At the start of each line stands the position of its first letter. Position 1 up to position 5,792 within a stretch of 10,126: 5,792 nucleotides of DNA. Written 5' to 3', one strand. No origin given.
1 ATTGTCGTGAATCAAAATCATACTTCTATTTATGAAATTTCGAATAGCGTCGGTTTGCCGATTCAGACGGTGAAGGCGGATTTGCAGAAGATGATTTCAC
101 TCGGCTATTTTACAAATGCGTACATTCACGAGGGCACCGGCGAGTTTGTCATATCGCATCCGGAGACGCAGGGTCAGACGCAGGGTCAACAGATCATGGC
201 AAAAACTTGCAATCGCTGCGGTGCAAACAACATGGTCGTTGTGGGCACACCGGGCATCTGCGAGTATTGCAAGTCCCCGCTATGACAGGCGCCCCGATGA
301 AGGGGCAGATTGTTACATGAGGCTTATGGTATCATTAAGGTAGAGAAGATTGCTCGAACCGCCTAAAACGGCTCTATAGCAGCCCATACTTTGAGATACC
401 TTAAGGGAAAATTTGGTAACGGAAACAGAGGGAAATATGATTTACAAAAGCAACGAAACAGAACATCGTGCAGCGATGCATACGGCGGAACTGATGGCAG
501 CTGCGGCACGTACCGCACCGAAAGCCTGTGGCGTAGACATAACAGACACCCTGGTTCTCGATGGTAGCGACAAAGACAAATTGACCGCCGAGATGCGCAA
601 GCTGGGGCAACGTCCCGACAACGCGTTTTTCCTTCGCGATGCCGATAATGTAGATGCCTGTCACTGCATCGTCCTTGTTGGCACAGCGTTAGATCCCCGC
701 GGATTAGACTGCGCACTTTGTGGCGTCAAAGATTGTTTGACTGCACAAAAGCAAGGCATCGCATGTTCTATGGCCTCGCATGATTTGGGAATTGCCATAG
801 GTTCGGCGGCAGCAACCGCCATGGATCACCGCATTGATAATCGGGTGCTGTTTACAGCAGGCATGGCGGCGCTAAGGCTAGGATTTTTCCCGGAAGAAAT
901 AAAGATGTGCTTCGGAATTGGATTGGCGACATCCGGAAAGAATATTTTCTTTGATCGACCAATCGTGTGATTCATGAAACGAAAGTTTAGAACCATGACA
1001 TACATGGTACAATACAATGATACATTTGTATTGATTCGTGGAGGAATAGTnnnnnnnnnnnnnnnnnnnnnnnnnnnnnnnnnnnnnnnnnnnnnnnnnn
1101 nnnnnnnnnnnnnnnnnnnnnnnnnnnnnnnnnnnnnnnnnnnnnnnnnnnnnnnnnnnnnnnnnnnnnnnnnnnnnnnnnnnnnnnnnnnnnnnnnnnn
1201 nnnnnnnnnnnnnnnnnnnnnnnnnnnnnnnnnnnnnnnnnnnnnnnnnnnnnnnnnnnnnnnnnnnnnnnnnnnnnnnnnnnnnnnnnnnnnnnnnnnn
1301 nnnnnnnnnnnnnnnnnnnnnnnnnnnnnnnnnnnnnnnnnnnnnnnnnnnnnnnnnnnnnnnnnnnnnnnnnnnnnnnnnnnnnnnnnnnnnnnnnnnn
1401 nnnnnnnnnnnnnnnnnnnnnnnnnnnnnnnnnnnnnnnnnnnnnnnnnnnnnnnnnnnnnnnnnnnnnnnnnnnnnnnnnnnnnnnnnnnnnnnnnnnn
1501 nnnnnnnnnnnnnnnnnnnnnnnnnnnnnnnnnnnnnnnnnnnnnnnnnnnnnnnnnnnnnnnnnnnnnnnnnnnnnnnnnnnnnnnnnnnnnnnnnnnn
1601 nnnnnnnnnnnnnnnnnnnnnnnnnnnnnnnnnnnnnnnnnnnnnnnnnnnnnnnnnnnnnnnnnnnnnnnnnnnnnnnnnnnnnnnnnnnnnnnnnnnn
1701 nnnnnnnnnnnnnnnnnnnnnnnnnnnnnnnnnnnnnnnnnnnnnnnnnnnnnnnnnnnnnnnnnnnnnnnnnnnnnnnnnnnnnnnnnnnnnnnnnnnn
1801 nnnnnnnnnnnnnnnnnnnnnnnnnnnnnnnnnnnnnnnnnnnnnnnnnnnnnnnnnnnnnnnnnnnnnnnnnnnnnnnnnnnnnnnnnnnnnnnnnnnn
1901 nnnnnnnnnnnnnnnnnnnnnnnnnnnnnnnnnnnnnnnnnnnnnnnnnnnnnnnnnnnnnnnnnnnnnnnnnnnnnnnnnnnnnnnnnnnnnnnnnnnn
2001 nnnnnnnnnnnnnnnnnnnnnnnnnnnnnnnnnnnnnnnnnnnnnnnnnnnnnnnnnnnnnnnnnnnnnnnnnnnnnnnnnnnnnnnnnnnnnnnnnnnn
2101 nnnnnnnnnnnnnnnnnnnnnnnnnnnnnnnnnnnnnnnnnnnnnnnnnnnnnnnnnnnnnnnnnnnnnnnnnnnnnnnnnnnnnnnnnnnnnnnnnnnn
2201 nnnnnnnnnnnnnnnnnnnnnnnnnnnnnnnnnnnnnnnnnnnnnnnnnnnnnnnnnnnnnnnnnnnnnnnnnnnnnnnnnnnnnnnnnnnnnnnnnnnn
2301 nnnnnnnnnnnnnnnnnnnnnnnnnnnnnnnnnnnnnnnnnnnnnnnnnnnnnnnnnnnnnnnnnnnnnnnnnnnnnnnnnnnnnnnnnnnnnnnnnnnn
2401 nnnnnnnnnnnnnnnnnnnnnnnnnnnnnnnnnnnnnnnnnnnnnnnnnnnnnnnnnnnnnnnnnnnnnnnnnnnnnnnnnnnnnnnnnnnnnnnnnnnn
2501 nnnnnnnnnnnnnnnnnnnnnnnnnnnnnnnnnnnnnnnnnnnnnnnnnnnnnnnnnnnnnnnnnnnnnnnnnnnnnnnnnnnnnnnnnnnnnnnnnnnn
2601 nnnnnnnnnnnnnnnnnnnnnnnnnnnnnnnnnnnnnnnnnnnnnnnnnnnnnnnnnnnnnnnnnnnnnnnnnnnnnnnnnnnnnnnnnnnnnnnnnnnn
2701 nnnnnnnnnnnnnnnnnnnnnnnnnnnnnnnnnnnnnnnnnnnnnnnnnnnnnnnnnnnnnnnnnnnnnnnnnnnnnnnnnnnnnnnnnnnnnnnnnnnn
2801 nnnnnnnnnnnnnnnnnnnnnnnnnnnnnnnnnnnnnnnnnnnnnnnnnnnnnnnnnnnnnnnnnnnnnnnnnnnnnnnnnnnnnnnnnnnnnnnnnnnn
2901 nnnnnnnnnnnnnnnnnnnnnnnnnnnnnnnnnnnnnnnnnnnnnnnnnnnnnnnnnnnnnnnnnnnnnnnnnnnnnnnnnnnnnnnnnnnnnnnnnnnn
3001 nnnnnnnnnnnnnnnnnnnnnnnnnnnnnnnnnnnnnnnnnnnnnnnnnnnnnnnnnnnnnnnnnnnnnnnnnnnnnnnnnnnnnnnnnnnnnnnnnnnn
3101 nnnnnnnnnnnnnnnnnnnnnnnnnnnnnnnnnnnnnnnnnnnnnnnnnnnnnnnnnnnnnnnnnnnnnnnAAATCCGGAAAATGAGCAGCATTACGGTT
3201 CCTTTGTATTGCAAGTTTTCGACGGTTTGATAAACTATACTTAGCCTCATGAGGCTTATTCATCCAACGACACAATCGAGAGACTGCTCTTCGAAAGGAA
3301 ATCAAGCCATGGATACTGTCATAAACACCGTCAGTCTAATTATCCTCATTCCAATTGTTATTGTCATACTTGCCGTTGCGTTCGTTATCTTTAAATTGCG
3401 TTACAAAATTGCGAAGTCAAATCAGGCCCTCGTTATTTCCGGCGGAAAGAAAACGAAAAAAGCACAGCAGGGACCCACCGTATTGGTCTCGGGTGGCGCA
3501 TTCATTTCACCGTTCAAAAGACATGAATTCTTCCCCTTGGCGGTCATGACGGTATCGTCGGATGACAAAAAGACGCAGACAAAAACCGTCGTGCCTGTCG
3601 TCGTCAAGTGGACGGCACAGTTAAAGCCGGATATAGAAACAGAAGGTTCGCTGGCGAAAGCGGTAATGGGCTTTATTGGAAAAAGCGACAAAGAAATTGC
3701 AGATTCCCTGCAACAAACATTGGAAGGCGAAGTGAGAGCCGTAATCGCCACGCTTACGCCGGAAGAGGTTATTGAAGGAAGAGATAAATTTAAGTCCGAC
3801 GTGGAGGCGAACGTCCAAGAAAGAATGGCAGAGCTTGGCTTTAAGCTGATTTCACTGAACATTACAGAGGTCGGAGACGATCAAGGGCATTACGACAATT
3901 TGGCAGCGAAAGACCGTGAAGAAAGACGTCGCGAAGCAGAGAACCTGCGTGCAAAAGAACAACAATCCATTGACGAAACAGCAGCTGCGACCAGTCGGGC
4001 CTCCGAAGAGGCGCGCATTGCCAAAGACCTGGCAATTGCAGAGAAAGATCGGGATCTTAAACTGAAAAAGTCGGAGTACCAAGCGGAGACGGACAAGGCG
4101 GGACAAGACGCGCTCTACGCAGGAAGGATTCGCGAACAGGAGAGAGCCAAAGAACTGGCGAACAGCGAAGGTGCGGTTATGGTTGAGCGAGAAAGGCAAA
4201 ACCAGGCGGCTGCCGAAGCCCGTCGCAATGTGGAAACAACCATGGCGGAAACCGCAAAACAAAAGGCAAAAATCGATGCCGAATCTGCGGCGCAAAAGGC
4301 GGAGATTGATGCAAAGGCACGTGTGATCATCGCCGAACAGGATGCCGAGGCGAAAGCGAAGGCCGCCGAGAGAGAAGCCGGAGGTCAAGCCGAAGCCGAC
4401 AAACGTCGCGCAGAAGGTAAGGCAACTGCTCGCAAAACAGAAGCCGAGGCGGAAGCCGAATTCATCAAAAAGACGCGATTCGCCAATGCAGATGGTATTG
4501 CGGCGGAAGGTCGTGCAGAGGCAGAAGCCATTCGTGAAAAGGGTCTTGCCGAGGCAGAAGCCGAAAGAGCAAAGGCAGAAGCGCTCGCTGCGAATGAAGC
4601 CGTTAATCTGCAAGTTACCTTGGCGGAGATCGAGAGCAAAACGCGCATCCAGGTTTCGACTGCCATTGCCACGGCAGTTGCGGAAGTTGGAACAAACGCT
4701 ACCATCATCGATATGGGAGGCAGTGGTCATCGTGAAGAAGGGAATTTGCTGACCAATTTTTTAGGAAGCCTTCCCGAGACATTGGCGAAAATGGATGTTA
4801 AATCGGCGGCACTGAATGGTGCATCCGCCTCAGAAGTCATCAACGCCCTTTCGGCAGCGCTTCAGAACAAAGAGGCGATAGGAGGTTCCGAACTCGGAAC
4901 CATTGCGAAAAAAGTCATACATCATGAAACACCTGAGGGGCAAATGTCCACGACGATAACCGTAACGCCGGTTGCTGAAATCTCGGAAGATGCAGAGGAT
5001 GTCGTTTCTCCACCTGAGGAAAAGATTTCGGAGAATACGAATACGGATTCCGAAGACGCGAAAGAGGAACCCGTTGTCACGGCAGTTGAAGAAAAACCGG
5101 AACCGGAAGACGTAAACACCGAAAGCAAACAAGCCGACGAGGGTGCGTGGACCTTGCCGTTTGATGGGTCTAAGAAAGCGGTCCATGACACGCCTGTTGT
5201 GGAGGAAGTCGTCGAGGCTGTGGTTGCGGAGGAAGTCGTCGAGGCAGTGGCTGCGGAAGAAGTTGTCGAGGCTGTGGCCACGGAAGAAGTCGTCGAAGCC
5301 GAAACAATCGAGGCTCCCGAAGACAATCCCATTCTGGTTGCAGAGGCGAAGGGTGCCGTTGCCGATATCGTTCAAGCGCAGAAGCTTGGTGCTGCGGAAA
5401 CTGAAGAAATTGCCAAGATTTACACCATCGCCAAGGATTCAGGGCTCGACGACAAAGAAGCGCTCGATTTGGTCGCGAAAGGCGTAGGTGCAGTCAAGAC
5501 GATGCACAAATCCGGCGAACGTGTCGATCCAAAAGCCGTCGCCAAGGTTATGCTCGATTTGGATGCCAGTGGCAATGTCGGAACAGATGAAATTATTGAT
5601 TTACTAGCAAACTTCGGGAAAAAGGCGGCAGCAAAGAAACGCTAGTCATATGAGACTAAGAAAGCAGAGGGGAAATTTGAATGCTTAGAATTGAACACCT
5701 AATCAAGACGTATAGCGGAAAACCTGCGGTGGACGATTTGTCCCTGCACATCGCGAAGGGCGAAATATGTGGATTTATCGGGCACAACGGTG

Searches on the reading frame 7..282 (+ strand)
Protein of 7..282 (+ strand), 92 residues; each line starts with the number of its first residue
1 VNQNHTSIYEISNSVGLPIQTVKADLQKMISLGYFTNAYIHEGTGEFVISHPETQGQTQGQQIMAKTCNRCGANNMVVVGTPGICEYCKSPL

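Call 39: search_protein_families(library=pfam, proteins=[window:7-282:+], max_evalue=1)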
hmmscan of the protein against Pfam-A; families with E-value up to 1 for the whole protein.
window:7-282:+ (92 aa): 4 families
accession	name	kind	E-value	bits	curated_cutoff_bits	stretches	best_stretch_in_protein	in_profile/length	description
PF23458.2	DUF7130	-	0.052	13.9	35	1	42-90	31-78/89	Domain of unknown function (DUF7130)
PF16046.10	FAM76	-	0.13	12.1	28.5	1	64-89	49-73/298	FAM76 protein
PF13412.12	HTH_24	-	0.16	12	21.9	1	7-34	19-46/48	Winged helix-turn-helix DNA-binding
PF25212.1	HVO_A0114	-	0.2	11.9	27.6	1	2-34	33-65/84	HVO_A0114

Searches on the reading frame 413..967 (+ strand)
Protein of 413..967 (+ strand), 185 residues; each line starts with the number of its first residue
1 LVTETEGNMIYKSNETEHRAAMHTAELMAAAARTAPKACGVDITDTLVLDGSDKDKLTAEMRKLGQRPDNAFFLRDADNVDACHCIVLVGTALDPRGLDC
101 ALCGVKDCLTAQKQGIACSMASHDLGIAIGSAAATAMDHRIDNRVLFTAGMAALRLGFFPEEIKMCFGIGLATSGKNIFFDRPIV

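Call 39: search_protein_families(library=pfam, proteins=[window:413-967:+], max_evalue=1)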
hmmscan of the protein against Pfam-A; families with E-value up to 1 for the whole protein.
window:413-967:+ (185 aa): 1 family
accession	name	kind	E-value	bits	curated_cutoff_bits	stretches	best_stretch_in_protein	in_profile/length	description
PF09918.14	DUF2148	-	2.3e-26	92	25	1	115-182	2-68/68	Uncharacterized protein containing a ferredoxin domain (DUF2148)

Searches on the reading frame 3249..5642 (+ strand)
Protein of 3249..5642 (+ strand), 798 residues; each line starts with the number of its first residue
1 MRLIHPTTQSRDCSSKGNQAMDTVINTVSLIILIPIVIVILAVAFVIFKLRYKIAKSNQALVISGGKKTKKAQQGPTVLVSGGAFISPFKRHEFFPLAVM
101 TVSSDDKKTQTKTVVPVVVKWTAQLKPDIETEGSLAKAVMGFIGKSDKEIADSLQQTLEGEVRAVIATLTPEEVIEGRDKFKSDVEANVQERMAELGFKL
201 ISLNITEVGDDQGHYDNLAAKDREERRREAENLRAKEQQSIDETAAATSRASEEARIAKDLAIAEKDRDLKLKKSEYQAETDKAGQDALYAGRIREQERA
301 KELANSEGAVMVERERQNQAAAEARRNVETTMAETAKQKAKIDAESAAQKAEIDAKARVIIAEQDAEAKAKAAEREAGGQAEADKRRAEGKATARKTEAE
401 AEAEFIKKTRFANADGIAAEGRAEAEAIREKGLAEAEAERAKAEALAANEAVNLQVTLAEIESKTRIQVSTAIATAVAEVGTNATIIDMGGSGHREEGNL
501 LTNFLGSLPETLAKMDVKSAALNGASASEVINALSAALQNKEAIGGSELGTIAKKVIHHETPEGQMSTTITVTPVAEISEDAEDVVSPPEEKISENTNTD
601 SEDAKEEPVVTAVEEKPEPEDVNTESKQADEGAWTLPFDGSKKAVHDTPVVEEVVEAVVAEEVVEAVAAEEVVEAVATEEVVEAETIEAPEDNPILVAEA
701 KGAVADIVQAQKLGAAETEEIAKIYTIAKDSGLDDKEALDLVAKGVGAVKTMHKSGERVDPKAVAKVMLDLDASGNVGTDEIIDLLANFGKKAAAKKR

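Call 39: search_protein_families(library=pfam, proteins=[window:3249-5642:+], max_evalue=1)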
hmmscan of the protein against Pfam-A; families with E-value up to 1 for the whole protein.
window:3249-5642:+ (798 aa): 3 families
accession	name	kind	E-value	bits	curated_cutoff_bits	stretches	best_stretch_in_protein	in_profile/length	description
PF01145.31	Band_7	-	3.9e-21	76.3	23.6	1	54-238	2-175/176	SPFH domain / Band 7 family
PF04901.18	RAMP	-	0.011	16.2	27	1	11-51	66-106/110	Receptor activity modifying family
PF16539.10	FlgT_M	-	0.27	11.8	31.2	1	137-195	24-82/158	Flagellar assembly protein T, middle domain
